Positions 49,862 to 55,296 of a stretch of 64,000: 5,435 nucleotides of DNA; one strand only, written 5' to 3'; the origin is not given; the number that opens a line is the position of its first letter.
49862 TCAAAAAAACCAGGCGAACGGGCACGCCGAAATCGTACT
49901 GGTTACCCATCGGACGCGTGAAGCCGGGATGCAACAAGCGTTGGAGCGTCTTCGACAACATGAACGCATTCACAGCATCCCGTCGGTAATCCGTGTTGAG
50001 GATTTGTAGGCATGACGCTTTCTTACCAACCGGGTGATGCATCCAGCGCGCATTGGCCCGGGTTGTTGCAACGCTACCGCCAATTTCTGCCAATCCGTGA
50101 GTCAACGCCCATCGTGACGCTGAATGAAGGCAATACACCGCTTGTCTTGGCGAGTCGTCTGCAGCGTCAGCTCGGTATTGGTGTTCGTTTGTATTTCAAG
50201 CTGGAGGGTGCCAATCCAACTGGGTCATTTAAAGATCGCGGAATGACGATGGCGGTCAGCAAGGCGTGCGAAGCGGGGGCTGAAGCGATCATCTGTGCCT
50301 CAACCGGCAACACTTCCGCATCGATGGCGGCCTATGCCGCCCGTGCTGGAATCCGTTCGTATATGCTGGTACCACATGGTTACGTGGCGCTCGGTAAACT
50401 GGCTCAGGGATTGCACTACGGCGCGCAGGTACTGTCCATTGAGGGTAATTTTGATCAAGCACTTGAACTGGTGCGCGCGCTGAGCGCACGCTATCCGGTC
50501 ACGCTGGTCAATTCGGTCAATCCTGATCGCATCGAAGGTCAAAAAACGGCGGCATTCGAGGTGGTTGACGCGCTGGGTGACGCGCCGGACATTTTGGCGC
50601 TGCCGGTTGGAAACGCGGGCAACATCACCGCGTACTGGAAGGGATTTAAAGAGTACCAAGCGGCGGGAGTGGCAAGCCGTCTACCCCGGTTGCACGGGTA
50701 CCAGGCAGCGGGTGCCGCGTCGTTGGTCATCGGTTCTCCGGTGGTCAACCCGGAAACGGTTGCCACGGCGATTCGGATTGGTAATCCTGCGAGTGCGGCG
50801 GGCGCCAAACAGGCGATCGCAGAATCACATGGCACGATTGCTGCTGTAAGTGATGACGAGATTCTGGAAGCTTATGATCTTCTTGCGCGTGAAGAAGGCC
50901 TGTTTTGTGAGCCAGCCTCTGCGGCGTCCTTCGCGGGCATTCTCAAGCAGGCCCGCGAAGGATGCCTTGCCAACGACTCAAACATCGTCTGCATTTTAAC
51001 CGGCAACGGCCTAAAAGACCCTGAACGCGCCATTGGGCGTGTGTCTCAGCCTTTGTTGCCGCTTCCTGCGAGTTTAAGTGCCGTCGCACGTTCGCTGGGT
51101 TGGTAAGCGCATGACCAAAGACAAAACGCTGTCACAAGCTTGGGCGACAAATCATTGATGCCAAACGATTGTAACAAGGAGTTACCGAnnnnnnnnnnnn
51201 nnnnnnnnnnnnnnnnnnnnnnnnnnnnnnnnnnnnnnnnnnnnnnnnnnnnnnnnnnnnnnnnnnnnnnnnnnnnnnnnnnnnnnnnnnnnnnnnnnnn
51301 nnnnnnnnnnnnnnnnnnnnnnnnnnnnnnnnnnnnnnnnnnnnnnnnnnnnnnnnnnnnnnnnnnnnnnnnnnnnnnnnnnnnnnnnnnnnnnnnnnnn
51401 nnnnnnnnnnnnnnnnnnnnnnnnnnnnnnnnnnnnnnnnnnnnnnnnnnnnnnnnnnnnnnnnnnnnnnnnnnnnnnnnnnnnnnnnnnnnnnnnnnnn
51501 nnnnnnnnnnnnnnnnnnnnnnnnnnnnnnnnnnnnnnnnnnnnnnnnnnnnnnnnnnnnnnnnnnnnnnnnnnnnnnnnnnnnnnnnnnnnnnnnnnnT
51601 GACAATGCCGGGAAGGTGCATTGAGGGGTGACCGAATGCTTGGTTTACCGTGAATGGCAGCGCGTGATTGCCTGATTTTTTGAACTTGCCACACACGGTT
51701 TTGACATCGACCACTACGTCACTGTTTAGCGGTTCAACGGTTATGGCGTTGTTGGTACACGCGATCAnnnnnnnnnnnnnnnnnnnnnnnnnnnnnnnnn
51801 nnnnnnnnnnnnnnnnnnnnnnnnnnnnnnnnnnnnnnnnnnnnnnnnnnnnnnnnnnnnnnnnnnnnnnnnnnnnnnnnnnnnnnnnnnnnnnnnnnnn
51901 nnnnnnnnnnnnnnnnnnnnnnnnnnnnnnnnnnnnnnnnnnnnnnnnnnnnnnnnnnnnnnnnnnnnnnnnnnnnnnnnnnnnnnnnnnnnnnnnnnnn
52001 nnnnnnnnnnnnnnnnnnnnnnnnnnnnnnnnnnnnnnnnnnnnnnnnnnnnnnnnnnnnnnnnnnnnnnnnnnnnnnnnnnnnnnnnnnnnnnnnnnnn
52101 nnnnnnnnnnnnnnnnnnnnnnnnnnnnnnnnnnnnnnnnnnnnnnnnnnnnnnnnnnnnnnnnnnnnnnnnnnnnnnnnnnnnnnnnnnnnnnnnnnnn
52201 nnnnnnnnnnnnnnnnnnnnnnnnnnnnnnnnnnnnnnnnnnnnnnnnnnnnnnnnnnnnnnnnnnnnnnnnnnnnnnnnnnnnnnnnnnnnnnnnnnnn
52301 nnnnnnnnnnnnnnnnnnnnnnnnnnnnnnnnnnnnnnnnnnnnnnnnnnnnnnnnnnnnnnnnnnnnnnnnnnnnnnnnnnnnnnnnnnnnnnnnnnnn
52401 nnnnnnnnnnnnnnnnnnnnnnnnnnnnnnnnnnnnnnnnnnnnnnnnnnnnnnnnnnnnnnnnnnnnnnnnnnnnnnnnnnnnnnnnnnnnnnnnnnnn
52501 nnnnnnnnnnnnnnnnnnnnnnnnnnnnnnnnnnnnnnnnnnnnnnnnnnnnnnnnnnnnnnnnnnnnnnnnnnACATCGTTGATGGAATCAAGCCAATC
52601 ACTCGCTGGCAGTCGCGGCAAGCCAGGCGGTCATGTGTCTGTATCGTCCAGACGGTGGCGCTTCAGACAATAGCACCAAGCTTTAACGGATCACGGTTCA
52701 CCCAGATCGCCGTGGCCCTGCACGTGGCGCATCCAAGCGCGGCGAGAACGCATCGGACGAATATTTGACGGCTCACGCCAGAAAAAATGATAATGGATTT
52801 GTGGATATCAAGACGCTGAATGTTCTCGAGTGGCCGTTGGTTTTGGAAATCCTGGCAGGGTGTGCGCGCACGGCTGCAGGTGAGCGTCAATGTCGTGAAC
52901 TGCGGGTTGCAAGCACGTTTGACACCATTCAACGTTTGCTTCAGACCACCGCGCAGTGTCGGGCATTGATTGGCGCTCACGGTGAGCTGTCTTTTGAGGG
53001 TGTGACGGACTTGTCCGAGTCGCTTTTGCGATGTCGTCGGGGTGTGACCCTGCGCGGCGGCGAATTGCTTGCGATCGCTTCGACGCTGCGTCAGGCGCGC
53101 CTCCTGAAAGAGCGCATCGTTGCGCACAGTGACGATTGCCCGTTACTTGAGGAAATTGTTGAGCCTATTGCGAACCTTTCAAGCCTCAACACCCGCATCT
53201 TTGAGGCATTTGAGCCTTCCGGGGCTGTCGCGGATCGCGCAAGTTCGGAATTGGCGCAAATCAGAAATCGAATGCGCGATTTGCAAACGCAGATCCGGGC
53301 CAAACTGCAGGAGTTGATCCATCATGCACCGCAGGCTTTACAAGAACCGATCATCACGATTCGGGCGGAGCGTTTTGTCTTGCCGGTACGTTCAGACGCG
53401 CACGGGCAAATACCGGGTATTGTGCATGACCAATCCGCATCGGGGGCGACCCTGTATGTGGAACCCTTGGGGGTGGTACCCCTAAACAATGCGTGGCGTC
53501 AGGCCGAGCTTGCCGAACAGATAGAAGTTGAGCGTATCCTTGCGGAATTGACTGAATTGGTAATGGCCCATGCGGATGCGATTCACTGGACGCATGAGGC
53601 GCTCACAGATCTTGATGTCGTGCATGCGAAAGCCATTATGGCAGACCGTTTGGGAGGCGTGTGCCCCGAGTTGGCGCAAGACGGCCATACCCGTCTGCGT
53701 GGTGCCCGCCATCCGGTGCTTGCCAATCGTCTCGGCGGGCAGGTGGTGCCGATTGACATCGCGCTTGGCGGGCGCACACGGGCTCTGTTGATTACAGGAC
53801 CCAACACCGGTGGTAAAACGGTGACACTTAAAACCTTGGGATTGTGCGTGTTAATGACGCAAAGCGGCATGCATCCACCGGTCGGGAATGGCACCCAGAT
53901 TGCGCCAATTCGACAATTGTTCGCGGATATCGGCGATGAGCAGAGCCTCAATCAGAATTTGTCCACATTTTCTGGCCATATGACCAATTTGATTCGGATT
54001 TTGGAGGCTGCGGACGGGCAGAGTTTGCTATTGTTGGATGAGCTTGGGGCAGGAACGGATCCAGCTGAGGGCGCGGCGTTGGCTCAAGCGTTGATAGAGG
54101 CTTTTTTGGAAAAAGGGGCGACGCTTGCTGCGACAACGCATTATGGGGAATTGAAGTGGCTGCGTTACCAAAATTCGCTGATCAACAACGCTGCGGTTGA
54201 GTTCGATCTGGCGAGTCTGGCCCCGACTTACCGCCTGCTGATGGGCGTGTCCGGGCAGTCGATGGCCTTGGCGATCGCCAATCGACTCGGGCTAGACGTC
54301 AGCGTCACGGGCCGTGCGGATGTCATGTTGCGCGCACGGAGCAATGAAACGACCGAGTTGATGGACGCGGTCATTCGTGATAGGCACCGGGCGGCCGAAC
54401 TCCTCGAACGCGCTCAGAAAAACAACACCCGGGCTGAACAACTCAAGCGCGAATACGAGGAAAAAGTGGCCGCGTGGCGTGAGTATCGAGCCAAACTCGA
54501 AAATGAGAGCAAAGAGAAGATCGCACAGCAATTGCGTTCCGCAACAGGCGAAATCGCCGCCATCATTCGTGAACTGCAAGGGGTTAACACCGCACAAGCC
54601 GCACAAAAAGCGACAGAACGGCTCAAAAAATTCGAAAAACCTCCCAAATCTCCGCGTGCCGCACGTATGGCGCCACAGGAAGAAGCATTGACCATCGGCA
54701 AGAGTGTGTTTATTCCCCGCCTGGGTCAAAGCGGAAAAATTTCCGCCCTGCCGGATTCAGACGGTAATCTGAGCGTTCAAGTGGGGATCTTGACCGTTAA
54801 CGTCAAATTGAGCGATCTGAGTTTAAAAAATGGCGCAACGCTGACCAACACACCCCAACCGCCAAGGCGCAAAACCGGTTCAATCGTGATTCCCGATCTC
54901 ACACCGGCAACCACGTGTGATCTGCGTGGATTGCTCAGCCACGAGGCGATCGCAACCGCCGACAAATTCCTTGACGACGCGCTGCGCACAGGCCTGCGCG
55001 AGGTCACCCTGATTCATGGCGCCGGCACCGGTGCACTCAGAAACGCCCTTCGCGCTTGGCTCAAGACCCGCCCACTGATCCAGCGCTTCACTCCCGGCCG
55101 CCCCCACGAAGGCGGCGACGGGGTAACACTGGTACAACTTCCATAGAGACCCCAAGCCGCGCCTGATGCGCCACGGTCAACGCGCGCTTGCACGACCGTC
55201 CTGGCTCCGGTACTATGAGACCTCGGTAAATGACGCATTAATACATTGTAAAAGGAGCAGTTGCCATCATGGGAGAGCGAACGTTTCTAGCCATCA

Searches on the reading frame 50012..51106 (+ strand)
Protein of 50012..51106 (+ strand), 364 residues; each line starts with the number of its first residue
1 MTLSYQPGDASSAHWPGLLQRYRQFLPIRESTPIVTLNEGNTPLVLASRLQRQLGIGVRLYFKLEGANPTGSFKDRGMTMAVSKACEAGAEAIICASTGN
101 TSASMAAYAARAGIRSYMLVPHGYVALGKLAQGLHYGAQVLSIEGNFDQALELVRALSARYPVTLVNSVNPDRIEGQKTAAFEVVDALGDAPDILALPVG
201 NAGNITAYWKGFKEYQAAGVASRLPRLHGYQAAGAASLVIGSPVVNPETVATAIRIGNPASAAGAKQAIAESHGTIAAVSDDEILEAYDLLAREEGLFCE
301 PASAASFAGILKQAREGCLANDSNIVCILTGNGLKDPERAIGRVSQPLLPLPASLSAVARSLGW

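Call 53: search_protein_families(library=pfam, proteins=[window:50012-51106:+], max_evalue=0.00001)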
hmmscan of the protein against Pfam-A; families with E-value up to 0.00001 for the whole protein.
window:50012-51106:+ (364 aa): 1 family
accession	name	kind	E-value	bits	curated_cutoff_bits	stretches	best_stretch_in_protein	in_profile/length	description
PF00291.31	PALP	-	8.3e-73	245.7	35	1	35-331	1-295/295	Pyridoxal-phosphate dependent enzyme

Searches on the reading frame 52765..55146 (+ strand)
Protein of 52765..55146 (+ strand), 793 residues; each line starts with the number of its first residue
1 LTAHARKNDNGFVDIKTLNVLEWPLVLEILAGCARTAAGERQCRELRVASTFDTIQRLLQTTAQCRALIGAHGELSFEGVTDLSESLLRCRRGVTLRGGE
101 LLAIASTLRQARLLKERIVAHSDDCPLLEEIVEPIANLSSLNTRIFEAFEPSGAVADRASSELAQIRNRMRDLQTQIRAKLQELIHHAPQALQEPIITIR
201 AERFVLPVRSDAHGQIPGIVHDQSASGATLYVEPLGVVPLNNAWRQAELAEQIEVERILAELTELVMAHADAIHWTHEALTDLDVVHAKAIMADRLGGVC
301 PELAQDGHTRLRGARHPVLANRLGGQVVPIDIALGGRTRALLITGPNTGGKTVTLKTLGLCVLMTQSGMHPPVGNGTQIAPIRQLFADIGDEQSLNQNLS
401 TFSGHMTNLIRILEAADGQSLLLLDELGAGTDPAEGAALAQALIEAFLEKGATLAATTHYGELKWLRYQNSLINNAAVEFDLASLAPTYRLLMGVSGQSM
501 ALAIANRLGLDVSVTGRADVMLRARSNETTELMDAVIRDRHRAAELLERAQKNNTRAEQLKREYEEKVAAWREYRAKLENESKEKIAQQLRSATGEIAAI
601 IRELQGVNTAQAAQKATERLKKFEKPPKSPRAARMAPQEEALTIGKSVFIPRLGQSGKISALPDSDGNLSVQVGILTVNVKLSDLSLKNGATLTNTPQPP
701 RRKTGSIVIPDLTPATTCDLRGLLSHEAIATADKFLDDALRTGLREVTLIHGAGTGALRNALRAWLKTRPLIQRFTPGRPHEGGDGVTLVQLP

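Call 53: search_protein_families(library=pfam, proteins=[window:52765-55146:+], max_evalue=0.00001)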
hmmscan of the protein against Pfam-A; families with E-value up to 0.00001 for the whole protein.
window:52765-55146:+ (793 aa): 3 families
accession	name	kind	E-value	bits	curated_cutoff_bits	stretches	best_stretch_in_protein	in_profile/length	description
PF00488.27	MutS_V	-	2.2e-30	106.5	30.2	1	342-522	2-184/188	MutS domain V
PF01713.27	Smr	-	3.7e-23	81.9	25.7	1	719-792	2-76/77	Smr domain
PF20297.4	MSSS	-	2e-11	43.8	26.8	1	645-685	2-42/42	MutS2 and Smr-associated SH3 domain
